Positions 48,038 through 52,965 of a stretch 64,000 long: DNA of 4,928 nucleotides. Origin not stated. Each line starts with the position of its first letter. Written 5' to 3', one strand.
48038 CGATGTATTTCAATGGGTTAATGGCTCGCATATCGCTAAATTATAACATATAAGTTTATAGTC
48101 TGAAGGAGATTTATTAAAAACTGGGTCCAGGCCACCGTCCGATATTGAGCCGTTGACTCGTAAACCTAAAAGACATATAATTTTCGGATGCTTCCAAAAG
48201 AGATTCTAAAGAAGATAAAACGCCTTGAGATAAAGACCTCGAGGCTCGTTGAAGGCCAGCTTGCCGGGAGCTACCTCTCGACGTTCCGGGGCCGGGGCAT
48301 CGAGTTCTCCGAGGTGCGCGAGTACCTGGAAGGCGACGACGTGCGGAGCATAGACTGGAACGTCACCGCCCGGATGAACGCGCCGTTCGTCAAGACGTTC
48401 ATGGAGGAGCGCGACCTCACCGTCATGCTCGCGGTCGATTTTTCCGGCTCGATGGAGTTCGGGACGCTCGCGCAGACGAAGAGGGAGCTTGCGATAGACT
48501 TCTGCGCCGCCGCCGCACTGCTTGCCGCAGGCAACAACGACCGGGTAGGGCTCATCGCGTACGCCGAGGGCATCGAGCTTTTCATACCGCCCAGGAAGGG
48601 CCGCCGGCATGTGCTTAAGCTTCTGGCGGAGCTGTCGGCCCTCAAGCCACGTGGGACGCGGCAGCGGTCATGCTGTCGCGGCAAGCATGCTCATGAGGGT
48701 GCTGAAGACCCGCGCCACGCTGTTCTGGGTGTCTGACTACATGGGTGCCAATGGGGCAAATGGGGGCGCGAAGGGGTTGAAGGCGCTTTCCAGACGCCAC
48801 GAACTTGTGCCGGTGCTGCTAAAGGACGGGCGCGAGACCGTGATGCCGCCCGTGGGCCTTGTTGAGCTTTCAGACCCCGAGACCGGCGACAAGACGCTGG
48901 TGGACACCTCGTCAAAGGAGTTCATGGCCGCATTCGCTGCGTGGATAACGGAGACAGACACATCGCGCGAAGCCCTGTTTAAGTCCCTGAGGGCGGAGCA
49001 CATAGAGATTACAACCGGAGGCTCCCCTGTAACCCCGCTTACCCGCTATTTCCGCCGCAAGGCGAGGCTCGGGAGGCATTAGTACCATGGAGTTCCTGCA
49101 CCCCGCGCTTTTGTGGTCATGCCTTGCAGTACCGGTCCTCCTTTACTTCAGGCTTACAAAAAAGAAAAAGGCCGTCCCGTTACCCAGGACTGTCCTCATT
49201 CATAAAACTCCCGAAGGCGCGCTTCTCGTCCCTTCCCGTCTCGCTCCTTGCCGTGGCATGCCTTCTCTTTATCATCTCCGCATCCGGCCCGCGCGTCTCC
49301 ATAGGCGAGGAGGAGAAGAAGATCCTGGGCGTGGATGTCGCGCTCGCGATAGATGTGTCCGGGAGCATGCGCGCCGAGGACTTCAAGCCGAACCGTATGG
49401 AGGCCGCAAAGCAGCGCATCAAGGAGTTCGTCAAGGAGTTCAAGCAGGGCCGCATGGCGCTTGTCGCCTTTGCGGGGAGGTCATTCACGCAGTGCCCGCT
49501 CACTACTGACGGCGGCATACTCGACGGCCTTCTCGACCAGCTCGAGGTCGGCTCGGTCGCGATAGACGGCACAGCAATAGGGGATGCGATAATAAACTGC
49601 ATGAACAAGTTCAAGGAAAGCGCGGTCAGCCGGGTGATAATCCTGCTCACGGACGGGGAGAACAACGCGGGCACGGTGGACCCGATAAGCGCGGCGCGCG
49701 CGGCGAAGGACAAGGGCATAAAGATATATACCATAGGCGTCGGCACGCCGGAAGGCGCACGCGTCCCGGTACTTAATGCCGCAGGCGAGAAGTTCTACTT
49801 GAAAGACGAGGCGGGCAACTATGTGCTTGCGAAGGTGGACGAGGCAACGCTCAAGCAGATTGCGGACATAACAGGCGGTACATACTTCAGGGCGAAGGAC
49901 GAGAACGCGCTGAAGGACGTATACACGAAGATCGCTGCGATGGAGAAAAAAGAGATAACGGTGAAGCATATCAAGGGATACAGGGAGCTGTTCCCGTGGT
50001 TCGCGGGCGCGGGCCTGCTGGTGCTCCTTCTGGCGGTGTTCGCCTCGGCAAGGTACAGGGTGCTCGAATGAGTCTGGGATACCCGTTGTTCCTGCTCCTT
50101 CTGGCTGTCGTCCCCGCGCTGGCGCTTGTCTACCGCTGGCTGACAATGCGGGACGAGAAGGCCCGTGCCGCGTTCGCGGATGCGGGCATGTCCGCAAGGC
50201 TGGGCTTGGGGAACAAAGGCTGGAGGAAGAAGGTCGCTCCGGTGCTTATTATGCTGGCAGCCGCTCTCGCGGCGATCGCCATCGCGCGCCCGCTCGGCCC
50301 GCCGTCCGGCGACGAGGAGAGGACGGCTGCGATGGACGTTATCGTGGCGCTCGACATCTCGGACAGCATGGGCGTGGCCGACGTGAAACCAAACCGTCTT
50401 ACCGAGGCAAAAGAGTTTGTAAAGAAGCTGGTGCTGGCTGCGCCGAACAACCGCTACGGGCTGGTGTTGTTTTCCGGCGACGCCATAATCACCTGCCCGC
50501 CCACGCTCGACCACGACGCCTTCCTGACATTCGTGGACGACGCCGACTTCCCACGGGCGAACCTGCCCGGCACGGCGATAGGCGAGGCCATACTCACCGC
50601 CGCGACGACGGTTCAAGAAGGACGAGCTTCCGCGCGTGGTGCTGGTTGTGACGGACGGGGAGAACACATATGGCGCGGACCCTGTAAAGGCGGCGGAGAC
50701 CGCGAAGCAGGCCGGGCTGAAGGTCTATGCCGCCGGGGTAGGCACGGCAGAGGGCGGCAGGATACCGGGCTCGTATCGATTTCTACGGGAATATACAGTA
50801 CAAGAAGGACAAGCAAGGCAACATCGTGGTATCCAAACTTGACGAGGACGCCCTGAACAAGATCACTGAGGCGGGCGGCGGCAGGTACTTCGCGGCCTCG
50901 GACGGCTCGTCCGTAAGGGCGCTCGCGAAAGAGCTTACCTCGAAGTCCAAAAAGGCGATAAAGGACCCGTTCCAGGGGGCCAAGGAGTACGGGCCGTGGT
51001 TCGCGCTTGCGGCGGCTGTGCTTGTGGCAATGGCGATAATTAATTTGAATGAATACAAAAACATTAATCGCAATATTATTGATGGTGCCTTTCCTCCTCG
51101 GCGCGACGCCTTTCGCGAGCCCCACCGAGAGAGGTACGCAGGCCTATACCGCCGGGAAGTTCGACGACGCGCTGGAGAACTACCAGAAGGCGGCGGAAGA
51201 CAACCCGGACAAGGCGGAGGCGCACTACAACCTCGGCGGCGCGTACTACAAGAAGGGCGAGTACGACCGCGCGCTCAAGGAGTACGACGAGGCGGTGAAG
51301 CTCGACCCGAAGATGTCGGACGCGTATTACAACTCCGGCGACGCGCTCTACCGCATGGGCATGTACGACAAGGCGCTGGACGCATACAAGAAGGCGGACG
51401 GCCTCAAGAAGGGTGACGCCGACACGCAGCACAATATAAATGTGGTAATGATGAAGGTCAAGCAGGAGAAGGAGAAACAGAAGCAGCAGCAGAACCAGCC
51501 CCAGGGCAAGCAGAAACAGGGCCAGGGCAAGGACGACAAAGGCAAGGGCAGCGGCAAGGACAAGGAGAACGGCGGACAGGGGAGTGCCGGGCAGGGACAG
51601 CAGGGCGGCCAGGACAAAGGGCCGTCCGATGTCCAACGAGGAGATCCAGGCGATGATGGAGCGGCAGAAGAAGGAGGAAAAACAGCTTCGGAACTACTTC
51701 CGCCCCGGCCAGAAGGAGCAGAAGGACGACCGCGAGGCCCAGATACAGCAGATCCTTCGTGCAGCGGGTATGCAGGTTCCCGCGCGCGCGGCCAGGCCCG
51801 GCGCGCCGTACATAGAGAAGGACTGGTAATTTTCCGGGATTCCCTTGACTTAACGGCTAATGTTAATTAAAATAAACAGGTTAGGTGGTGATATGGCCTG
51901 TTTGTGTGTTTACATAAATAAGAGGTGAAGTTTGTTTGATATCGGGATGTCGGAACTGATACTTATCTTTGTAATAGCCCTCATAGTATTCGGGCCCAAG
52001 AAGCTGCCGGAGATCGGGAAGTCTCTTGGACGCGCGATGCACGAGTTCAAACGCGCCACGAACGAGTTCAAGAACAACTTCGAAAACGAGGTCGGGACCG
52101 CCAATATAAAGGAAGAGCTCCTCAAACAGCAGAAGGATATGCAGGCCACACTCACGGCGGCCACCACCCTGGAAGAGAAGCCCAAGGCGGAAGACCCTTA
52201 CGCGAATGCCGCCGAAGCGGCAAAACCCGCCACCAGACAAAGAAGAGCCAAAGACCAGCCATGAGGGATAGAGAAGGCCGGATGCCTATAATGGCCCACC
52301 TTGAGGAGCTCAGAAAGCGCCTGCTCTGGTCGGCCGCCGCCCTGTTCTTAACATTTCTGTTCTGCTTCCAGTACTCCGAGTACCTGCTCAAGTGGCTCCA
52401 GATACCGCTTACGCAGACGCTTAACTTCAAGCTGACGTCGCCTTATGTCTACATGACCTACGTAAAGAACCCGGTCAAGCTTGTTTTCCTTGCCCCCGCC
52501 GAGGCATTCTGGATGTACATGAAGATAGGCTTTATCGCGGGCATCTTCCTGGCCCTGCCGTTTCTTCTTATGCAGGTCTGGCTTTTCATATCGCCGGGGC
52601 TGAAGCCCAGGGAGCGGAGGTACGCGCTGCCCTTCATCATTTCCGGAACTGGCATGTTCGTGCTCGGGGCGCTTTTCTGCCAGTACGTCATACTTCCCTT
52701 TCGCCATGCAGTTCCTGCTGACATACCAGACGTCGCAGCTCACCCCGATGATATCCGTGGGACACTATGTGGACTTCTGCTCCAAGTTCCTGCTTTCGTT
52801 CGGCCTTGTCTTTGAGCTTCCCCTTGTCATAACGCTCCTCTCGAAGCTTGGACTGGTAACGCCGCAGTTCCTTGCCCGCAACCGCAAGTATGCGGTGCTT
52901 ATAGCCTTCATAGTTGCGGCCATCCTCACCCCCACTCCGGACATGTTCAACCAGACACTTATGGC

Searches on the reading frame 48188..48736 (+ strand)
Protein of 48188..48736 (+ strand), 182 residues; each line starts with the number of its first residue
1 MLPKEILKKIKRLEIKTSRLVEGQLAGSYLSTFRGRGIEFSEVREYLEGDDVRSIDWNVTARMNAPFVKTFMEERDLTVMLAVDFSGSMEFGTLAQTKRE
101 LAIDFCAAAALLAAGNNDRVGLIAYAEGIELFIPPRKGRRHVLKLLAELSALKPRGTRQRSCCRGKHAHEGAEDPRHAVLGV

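Call 16: search_protein_families(library=pfam, proteins=[window:48188-48736:+], max_evalue=0.00001)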
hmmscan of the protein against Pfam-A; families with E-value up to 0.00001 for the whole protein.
window:48188-48736:+ (182 aa): 2 families
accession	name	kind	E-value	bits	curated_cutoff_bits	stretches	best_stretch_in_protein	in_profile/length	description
PF01882.25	DUF58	-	9.4e-45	152.9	23.4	1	42-158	1-117/216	Protein of unknown function DUF58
PF13519.12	VWA_2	-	5.9e-12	46.6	27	1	79-152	1-72/107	von Willebrand factor type A domain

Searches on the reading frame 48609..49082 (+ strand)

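Call 48: search_protein_families(library=pfam, proteins=[window:48609-49082:+], max_evalue=0.00001)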
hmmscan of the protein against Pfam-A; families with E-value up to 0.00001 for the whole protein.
window:48609-49082:+ (157 aa): 1 family
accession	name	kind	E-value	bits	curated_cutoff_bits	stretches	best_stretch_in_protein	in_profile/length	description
PF01882.25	DUF58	-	2.2e-15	56.9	23.4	1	16-115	115-212/216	Protein of unknown function DUF58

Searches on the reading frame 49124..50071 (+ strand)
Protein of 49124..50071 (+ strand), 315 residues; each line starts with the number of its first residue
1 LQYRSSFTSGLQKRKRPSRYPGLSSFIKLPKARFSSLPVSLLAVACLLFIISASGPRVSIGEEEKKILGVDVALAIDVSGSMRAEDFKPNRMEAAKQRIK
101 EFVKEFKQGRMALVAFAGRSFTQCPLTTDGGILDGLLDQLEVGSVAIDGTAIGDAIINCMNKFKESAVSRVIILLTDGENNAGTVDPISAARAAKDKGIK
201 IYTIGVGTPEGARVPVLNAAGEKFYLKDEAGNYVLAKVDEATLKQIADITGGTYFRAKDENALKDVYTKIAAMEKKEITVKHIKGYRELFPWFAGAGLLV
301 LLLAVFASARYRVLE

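Call 48: search_protein_families(library=pfam, proteins=[window:49124-50071:+], max_evalue=0.00001)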
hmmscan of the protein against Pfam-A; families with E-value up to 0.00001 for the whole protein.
window:49124-50071:+ (315 aa): 3 families
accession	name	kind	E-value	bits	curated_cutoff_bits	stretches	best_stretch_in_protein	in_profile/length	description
PF00092.34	VWA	-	1.4e-22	81.1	23.8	1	71-268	1-173/174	von Willebrand factor type A domain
PF13519.12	VWA_2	-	1.5e-17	64.6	27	1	73-179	2-107/107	von Willebrand factor type A domain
PF06707.17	DUF1194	-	8.4e-08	32.1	27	0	148-213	93-161/206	Protein of unknown function (DUF1194)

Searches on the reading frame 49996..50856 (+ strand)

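Call 48: search_protein_families(library=pfam, proteins=[window:49996-50856:+], max_evalue=0.00001)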
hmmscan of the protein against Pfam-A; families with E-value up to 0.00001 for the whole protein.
window:49996-50856:+ (286 aa): 3 families
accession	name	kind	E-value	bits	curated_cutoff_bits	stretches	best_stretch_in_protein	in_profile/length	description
PF13519.12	VWA_2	-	9.8e-14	52.3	27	1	115-210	1-93/107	von Willebrand factor type A domain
PF00092.34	VWA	-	4.1e-08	34.1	23.8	1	114-215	1-101/174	von Willebrand factor type A domain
PF07584.16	BatA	-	9.9e-06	26.3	25.9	0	25-99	1-77/77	Aerotolerance regulator N-terminal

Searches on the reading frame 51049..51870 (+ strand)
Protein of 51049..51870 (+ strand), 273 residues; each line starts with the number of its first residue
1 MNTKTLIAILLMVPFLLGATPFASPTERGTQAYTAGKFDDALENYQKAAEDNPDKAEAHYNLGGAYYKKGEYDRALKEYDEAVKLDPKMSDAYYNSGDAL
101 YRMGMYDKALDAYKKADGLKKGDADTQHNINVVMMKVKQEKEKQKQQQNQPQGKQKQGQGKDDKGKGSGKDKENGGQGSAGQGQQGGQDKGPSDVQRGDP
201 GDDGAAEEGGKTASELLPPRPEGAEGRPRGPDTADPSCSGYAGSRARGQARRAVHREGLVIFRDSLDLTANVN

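Call 48: search_protein_families(library=pfam, proteins=[window:51049-51870:+], max_evalue=0.00001)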
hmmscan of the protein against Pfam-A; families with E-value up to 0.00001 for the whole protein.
window:51049-51870:+ (273 aa): 12 families
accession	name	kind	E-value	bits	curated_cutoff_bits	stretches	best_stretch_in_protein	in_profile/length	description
PF13414.12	TPR_11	-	1.6e-24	85.7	26.8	2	64-104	2-42/42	TPR repeat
PF13432.12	TPR_16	-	2.2e-24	86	32.7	2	28-88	3-63/65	Tetratricopeptide repeat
PF07719.23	TPR_2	-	6e-21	73.2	27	1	56-88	1-33/34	Tetratricopeptide repeat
PF00515.34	TPR_1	-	1.6e-20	72.4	27.8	2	56-88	1-33/34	Tetratricopeptide repeat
PF14559.12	TPR_19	-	6.1e-16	58.9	25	2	34-88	3-57/68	Tetratricopeptide repeat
PF13424.12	TPR_12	-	6.4e-13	49.1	30.1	2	56-116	3-71/77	Tetratricopeptide repeat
PF13431.12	TPR_17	-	1.9e-12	46.8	24.4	0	45-76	2-33/34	Tetratricopeptide repeat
PF13181.12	TPR_8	-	2.9e-12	46.1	25.7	1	56-88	1-33/34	Tetratricopeptide repeat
PF13428.12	TPR_14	-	9.1e-10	38.7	23.5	0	57-97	2-42/44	Tetratricopeptide repeat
PF12895.13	ANAPC3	-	1.4e-08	35.3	27.2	1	36-116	3-82/82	Anaphase-promoting complex, cyclosome, subunit 3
PF13174.12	TPR_6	-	1.8e-08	34.9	26.3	0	91-115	1-25/33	Tetratricopeptide repeat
PF13176.12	TPR_7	-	5.5e-08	32.7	27.9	0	58-87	1-32/36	Tetratricopeptide repeat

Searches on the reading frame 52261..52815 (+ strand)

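Call 48: search_protein_families(library=pfam, proteins=[window:52261-52815:+], max_evalue=0.00001)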
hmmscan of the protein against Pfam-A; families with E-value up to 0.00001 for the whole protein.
window:52261-52815:+ (184 aa): 1 family
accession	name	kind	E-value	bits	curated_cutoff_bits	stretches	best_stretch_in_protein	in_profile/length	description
PF00902.23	TatC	-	3.5e-37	128.7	25.1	1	13-147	2-120/208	Sec-independent protein translocase protein (TatC)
